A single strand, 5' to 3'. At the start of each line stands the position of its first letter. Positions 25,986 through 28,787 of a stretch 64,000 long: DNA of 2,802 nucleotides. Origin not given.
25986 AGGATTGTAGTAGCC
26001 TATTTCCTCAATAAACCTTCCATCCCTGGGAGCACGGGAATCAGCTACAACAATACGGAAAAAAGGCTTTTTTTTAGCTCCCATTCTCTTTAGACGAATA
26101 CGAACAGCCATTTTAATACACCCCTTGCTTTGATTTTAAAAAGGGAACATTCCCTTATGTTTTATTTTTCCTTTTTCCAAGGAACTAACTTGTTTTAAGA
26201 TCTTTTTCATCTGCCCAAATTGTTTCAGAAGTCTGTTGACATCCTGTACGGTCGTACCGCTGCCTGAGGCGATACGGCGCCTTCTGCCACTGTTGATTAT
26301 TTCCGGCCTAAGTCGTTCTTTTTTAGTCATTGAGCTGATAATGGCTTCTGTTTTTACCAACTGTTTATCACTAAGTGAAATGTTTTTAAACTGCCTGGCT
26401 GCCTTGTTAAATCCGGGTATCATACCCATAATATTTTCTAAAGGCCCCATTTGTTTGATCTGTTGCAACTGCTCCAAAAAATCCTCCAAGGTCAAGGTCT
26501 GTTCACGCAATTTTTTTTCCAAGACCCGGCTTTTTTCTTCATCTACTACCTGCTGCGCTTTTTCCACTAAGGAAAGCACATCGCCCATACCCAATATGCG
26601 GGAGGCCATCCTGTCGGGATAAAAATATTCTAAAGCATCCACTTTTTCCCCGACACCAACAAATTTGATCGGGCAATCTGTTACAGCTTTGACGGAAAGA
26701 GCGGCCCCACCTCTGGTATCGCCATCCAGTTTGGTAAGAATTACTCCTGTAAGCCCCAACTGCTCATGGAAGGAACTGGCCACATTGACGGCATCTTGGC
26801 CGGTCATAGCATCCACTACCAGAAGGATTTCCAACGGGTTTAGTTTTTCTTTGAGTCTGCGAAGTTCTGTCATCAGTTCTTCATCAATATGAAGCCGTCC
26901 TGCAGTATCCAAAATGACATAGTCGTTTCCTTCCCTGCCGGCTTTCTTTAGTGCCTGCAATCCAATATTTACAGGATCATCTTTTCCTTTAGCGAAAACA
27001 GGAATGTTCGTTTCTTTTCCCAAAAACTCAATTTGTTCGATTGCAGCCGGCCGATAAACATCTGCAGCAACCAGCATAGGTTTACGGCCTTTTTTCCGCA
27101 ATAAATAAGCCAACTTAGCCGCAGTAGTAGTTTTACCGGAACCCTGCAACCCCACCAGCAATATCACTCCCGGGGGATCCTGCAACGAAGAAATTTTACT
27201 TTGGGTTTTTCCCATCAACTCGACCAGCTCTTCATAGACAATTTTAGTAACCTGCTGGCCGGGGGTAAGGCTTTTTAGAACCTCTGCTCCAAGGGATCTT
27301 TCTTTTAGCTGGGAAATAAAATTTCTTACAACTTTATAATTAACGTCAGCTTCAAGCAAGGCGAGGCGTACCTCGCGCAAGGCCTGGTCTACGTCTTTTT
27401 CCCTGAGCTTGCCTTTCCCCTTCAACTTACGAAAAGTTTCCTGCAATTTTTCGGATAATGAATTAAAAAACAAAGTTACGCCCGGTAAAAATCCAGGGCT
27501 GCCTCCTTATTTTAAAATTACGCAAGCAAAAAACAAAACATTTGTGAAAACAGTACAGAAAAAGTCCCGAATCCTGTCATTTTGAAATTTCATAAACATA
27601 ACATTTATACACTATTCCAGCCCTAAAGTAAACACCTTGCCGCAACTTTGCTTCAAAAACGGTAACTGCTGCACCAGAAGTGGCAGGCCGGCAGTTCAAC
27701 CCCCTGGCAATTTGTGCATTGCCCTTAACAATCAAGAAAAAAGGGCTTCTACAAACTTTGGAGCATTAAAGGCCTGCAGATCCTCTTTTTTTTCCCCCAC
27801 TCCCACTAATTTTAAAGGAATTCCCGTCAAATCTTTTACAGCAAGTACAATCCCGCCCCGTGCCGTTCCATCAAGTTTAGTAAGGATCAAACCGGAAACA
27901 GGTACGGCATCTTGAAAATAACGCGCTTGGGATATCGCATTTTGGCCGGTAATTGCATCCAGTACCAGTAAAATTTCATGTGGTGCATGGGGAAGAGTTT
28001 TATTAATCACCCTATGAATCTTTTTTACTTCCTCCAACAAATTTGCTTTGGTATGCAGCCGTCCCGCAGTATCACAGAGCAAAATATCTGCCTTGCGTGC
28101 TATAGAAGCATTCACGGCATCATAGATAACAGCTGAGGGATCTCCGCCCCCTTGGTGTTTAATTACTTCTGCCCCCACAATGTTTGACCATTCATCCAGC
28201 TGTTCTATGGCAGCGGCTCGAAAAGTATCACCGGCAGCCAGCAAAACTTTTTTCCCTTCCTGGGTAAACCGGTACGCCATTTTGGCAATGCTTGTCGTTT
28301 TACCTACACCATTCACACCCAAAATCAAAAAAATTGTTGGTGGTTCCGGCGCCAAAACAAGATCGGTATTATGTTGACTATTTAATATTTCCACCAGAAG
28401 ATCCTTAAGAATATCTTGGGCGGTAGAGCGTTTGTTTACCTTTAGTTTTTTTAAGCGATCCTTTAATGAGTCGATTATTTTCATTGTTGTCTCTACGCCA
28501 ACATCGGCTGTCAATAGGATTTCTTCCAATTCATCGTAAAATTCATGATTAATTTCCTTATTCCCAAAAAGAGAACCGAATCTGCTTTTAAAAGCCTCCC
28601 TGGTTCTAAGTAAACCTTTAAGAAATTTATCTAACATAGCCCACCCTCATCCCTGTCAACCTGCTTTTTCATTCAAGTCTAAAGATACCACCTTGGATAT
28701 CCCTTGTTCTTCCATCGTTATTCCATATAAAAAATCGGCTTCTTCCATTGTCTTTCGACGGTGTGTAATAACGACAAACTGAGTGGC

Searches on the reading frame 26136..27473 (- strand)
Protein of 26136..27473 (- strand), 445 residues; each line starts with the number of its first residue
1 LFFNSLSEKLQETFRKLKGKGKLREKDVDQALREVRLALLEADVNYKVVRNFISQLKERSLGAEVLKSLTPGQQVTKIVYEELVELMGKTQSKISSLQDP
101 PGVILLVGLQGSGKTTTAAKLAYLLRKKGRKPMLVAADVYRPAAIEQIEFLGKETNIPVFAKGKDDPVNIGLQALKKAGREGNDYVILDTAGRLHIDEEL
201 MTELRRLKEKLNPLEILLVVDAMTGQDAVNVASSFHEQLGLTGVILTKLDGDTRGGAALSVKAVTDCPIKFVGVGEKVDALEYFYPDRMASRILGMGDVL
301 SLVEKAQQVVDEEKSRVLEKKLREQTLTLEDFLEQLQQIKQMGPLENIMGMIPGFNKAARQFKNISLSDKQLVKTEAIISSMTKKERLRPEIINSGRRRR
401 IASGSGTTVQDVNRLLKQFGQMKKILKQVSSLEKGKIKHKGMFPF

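Call 21: search_protein_families(library=pfam, proteins=[window:26136-27473:-], max_evalue=0.00001)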
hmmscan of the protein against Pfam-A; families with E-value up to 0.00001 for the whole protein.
window:26136-27473:- (445 aa): 5 families
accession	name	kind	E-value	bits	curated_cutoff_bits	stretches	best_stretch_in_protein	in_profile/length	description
PF00448.28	SRP54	-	2.3e-75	253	22.7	1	102-295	2-196/196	SRP54-type protein, GTPase domain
PF02978.25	SRP_SPB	-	2.3e-35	121.3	27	1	327-425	2-90/91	Signal peptide binding domain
PF02881.24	SRP54_N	-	7.7e-23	81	22.4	1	6-83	1-75/75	SRP54-type protein, helical bundle domain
PF13401.12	AAA_22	-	1.3e-07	32.4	27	1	101-219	5-121/130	AAA domain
PF01656.29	CbiA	-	2.2e-07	31.3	25.4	1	111-292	9-54/125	CobQ/CobB/MinD/ParA nucleotide binding domain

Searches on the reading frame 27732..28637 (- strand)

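Call 70: search_protein_families(library=pfam, proteins=[window:27732-28637:-], max_evalue=0.001)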
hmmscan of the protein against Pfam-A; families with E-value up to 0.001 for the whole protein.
window:27732-28637:- (301 aa): 10 families
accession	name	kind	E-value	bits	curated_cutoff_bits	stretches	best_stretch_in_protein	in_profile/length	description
PF00448.28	SRP54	-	1.9e-72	243.5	22.7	1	100-300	1-195/196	SRP54-type protein, GTPase domain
PF02881.24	SRP54_N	-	8.2e-17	61.6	22.4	1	16-79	5-73/75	SRP54-type protein, helical bundle domain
PF13401.12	AAA_22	-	5.1e-05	24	27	1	101-210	6-110/130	AAA domain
PF13604.12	AAA_30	-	0.00012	22.3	27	1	100-197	18-103/191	AAA domain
PF02702.23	KdpD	-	0.00028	20.8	26.1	0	108-193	12-93/210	Osmosensitive K+ channel His kinase sensor domain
PF25199.1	nSTAND_NTPase5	-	0.00035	20.9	34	1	96-141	37-83/145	Novel STAND NTPase 5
PF01656.29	CbiA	-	0.00038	20.9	25.4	0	110-258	9-86/125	CobQ/CobB/MinD/ParA nucleotide binding domain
PF13191.12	AAA_16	-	0.00042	21.3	32.6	1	98-229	23-141/167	AAA ATPase domain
PF13614.12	AAA_31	-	0.00044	20.7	27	0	110-138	12-40/177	AAA domain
PF13207.12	AAA_17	-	0.001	19.8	27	0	106-206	1-94/136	AAA domain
